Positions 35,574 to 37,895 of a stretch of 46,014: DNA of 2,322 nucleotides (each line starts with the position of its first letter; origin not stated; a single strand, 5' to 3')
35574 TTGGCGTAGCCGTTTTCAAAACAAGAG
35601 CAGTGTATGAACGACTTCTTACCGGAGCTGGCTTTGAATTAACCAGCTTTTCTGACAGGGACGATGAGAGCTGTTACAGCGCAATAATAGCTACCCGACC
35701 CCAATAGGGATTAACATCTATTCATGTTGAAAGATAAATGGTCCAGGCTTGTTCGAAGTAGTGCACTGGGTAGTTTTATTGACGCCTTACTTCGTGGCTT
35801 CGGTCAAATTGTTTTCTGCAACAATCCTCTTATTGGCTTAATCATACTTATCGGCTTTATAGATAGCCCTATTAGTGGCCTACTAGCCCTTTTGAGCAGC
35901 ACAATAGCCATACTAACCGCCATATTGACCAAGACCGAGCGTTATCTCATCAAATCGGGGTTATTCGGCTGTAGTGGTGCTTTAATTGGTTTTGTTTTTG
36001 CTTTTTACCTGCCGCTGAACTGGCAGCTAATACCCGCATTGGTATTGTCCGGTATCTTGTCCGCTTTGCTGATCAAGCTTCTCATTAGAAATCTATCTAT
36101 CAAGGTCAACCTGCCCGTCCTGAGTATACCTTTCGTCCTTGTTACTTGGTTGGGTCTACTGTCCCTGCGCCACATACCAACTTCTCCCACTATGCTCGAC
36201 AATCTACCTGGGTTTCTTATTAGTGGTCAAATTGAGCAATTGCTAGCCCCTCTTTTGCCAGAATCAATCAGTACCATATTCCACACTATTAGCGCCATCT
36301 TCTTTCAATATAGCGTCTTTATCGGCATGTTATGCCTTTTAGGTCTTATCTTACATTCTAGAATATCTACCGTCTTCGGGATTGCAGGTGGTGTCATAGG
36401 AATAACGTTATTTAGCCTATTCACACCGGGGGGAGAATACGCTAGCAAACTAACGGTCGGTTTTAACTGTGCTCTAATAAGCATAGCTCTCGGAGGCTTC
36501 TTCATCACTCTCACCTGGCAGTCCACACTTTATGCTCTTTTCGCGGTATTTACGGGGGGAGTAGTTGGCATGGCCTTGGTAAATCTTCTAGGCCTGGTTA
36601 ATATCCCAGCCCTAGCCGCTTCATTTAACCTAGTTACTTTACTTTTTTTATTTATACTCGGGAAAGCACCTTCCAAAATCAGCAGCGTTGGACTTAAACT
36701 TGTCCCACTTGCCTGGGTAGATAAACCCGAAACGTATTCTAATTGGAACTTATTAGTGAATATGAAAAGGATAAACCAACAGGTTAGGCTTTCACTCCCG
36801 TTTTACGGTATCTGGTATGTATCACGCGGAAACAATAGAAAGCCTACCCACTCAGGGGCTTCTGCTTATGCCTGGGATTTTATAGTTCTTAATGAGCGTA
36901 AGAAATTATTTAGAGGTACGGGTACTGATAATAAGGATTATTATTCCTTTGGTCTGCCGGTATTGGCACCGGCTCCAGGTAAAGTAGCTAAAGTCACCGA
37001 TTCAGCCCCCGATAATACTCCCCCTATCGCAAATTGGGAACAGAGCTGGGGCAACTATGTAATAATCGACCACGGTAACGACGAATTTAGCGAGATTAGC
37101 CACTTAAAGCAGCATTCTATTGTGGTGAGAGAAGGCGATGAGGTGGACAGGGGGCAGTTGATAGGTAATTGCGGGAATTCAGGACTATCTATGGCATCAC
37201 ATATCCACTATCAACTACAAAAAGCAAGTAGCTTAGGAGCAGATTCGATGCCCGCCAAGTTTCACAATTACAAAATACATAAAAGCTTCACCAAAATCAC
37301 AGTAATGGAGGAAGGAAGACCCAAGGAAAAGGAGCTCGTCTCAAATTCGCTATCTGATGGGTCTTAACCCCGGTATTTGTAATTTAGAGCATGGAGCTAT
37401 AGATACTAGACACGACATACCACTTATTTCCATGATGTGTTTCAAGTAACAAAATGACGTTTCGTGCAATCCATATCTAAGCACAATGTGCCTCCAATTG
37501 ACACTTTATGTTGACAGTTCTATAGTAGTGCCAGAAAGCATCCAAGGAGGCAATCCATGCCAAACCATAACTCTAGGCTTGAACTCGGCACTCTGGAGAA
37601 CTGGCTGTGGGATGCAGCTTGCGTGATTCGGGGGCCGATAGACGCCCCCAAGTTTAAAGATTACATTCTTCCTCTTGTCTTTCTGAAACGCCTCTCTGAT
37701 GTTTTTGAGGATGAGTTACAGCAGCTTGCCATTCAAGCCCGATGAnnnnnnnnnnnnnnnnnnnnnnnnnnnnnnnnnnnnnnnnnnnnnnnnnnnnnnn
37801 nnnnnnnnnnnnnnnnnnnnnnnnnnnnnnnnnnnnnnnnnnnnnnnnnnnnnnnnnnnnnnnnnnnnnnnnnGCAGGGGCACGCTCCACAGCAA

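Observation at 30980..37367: Six-gene translationally coupled operon: repeat lipoprotein, PqqD-like RRE, ATP-grasp ligase, PLP decarboxylase, O-methyltransferase, UT-channel/M23-peptidase fusion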

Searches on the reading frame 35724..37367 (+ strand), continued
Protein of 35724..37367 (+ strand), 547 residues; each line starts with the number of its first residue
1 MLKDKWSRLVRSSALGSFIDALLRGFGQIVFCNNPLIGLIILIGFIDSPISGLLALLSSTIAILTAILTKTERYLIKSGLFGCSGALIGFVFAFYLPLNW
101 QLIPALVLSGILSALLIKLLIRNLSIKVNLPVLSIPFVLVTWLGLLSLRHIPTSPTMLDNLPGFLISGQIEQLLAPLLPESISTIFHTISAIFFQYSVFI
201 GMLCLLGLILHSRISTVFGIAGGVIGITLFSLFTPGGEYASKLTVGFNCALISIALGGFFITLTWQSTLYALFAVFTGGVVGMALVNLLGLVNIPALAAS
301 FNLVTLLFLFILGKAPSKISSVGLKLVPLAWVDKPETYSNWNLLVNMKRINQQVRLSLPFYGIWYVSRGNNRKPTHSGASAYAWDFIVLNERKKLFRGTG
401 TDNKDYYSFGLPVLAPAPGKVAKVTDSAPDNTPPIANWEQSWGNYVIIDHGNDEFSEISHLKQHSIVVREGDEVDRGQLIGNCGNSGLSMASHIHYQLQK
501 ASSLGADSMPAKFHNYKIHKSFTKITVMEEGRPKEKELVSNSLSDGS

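Call 61: search_solved_structures(query=window:35724-37367:+, max_evalue=0.00001, show_alignments=3)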
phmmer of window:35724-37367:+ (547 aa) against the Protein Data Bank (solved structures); distinct sequences matched with E-value up to 0.00001: 15.
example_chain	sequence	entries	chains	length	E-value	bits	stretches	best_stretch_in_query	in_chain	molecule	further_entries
8blo_A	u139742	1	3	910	2.4e-45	158.7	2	17-317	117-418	Urea transporter 2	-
3m6e_A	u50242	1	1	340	7.6e-30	107.5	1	13-311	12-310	Putative urea transporter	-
3me1_A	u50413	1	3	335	1.6e-29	106.5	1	14-311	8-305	Urea transporter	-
3k3f_A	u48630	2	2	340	1.8e-29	106.3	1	13-311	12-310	Urea transporter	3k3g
9j22_A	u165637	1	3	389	2.2e-27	99.4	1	13-319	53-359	Urea transporter 1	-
6qd5_A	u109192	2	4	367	3.3e-27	98.8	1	13-332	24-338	Urea transporter 1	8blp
8xdf_A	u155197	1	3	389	6.8e-27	97.8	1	13-319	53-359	Urea transporter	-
9zd0_A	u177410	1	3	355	8e-27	97.5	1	13-317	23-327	Urea transporter 1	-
4ezc_A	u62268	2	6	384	1.5e-24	90.1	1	17-317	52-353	Urea transporter 1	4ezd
8xde_A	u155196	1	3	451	7.5e-24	87.7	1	17-317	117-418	Urea transporter 2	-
8xd7_A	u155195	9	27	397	2.9e-23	85.8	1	12-317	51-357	Urea transporter 2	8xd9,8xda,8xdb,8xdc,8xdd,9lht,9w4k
8xdg_A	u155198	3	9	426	1.9e-19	73.2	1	17-315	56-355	Urea transporter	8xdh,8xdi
6ue4_A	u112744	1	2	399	5.3e-08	35.4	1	442-499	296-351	ShyA endopeptidase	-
6u2a_A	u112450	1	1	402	5.4e-08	35.4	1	442-499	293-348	ShyA endopeptidase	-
5j1l_A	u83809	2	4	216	1.7e-06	30.4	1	437-499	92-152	ToxR-activated gene (TagE)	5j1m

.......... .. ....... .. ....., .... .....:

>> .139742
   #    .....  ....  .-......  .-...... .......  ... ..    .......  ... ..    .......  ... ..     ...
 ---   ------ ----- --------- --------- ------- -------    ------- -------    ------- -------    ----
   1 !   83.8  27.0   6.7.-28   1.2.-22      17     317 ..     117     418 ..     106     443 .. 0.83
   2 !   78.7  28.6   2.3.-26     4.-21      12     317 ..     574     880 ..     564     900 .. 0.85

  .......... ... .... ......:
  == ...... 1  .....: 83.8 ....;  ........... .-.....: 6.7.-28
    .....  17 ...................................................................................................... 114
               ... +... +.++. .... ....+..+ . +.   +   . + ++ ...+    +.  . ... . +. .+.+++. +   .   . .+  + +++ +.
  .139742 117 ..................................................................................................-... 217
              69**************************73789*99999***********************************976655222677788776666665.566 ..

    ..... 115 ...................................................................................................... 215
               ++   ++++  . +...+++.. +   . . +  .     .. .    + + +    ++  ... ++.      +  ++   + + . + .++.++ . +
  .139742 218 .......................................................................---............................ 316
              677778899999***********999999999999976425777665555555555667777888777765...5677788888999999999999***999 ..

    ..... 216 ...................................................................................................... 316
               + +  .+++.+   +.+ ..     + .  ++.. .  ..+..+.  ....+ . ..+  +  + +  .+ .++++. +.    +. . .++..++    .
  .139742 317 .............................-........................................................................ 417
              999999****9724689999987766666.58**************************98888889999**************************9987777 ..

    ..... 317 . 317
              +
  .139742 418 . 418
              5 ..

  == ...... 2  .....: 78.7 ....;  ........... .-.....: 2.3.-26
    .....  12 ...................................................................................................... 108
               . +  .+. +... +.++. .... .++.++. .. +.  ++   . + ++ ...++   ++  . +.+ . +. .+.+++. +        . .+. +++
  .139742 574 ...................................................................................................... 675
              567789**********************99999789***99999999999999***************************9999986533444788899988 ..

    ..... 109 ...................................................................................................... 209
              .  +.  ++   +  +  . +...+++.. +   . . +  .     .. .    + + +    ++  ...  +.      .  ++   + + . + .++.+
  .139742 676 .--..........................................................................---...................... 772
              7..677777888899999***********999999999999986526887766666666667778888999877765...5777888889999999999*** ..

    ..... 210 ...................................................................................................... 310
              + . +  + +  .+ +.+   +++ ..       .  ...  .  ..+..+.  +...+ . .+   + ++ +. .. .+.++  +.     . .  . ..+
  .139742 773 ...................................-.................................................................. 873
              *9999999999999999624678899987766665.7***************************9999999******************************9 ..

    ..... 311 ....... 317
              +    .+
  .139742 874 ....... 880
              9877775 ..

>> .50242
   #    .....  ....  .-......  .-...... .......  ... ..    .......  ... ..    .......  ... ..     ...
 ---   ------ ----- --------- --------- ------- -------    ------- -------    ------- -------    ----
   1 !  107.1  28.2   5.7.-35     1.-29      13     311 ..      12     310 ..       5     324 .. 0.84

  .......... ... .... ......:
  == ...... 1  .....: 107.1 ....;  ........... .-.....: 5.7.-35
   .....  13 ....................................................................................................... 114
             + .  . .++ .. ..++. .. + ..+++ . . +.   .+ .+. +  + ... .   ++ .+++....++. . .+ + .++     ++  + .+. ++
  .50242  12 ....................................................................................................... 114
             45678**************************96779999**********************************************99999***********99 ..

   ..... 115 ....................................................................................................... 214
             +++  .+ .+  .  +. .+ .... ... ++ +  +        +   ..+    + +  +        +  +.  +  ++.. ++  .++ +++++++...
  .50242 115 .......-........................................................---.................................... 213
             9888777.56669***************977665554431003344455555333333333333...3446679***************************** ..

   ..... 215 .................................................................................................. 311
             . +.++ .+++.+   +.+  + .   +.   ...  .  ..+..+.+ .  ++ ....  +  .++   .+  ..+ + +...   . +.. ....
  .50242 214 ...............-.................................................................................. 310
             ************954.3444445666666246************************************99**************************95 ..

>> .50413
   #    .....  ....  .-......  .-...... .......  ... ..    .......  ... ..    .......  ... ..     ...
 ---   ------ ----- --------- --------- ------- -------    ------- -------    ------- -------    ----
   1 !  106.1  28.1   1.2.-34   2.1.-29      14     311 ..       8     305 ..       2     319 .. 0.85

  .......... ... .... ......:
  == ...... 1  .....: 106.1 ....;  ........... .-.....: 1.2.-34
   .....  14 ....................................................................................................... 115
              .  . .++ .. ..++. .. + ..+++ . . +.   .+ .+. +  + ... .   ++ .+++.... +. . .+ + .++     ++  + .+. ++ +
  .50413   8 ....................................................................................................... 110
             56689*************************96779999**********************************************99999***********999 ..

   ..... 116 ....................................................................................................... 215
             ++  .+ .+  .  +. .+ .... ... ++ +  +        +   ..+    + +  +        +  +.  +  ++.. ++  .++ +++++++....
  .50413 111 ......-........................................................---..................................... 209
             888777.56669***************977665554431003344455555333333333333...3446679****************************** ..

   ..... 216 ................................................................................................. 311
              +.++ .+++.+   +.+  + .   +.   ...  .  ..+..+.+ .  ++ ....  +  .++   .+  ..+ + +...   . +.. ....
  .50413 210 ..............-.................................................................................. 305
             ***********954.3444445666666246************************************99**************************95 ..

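Call 81: find_encoding_contigs(protein=P0198, flank=9000, max_places=1)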
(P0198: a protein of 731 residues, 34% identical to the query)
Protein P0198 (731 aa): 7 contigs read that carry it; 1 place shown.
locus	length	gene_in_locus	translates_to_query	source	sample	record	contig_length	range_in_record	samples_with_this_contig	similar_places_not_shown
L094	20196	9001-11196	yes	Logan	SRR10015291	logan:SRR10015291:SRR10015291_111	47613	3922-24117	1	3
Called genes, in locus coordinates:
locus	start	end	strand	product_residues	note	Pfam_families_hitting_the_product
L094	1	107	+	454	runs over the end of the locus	PF00884:Sulfatase, PF01663:Phosphodiest, PF16347:SGSH_C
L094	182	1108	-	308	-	PF20181:DUF6544, PF21900:DUF6920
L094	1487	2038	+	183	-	PF11188:DUF2975 (weak)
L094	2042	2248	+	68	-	PF13443:HTH_26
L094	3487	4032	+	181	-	-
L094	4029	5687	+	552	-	PF00209:SNF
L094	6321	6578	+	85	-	PF05402:PqqD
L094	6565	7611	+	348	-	PF02655:ATP-grasp_3 (faint), PF15632:ATPgrasp_Ter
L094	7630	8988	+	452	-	PF00278:Orn_DAP_Arg_deC, PF02784:Orn_Arg_deC_N, PF01168:Ala_racemase_N (weak)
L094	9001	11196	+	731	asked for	PF03253:UT, PF01551:Peptidase_M23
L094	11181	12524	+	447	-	-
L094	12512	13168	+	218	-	PF25062:ARM_TT21_N (faint), PF13174:TPR_6 (faint), PF00515:TPR_1 (faint), PF07719:TPR_2 (faint), PF13181:TPR_8 (faint), PF13428:TPR_14 (faint), PF13431:TPR_17 (faint), PF22890:TPR_EMC2 (weak), +3 more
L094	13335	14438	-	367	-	PF16743:PliI (faint), PF01839:FG-GAP (faint), PF00404:Dockerin_1 (faint), PF13517:FG-GAP_3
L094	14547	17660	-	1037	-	PF13472:Lipase_GDSL_2 (weak), PF23500:DUF7133, PF13646:HEAT_2, PF00034:Cytochrom_C, PF13442:Cytochrome_CBB3 (weak)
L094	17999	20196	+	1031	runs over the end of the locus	PF13620:CarboxypepD_reg, PF13715:CarbopepD_reg_2, PF07715:Plug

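Call 97: search_protein_families(library=padloc, proteins=[window:35724-37367:+], max_evalue=0.001)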
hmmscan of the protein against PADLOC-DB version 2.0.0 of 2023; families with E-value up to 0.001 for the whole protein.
window:35724-37367:+ (547 aa): 0 families

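Call 113: find_encoding_contigs(protein=P0129, flank=10000, max_places=1)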
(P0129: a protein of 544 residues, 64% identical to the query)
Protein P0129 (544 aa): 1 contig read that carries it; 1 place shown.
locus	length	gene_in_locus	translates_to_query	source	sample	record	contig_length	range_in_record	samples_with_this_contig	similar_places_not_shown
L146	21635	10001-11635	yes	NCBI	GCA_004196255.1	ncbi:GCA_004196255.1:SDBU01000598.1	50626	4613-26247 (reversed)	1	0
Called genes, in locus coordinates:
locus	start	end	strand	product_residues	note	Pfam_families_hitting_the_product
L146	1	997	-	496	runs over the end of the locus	PF20695:UbiD_N, PF01977:UbiD, PF20696:UbiD_C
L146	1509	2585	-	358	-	PF00795:CN_hydrolase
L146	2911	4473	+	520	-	PF00501:AMP-binding, PF13193:AMP-binding_C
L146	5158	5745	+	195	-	-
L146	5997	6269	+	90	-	PF05402:PqqD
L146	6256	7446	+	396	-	PF15632:ATPgrasp_Ter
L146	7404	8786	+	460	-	PF02784:Orn_Arg_deC_N, PF00278:Orn_DAP_Arg_deC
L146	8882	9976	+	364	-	PF00891:Methyltransf_2, PF05175:MTS (weak), PF13649:Methyltransf_25 (weak), PF08242:Methyltransf_12 (weak)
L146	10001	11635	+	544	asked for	PF03253:UT, PF01551:Peptidase_M23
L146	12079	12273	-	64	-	-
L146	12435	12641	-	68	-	PF12797:Fer4_2 (faint), PF00037:Fer4 (weak), PF12837:Fer4_6 (faint), PF12838:Fer4_7 (weak)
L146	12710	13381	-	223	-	PF00027:cNMP_binding, PF13545:HTH_Crp_2, PF00325:Crp (weak)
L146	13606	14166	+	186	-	PF19620:DUF6125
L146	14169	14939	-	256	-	PF11716:MDMPI_N, PF12867:DinB_2 (weak)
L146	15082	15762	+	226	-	PF00027:cNMP_binding, PF13545:HTH_Crp_2, PF00325:Crp (weak)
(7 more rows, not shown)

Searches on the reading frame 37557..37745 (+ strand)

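Call 3: search_protein_families(library=pfam, proteins=[window:37557-37745:+], max_evalue=0.01)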
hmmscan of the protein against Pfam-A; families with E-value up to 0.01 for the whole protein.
window:37557-37745:+ (62 aa): 1 family
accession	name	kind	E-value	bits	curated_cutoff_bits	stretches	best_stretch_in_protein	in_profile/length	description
PF12161.14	HsdM_N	-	3.7e-13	50.7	24.5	1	13-57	1-45/135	HsdM N-terminal domain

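Call 4: search_protein_families(library=ncbifam, proteins=[window:37557-37745:+], max_evalue=0.01)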
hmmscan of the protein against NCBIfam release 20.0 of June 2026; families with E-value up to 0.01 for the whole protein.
window:37557-37745:+ (62 aa): 1 family
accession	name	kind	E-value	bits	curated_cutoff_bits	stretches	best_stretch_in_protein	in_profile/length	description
TIGR00497.1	hsdM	equivalog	0.0014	17.5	242.75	1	12-50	4-42/515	type I restriction-modification system subunit M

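Call 97: search_protein_families(library=padloc, proteins=[window:37557-37745:+], max_evalue=0.001)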
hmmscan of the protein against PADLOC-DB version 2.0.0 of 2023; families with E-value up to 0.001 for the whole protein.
window:37557-37745:+ (62 aa): 11 families
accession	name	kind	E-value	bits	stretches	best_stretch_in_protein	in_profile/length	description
PDLC03028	MTase_I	-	5.2e-24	82.4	1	8-58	724-774/1236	Type I methyltransferase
PDLC03038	MTase_I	-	1.2e-12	44.6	1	6-56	2-52/896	Type I methyltransferase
PDLC03039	MTase_I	-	1.7e-11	41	1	12-56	6-50/708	Type I methyltransferase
PDLC03031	MTase_I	-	1.9e-11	40.9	1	8-57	3-52/834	Type I methyltransferase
PDLC03022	MTase_I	-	1.1e-09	35.2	1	12-56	5-49/857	Type I methyltransferase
PDLC03027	MTase_I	-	1.3e-07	28.5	1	14-52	9-47/810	Type I methyltransferase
PDLC03029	MTase_I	-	6e-07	26.3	1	12-57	8-53/661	Type I methyltransferase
PDLC03019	MTase_I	-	1.2e-06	25.2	1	13-59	8-54/932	Type I methyltransferase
PDLC03020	MTase_I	-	1.4e-05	22.4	1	14-57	7-50/410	Type I methyltransferase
PDLC03032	MTase_I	-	4.2e-05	19.8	1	14-51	9-46/1001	Type I methyltransferase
PDLC03240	MTase_II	-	9.1e-05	19.4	1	13-53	8-48/511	Type II methyltransferase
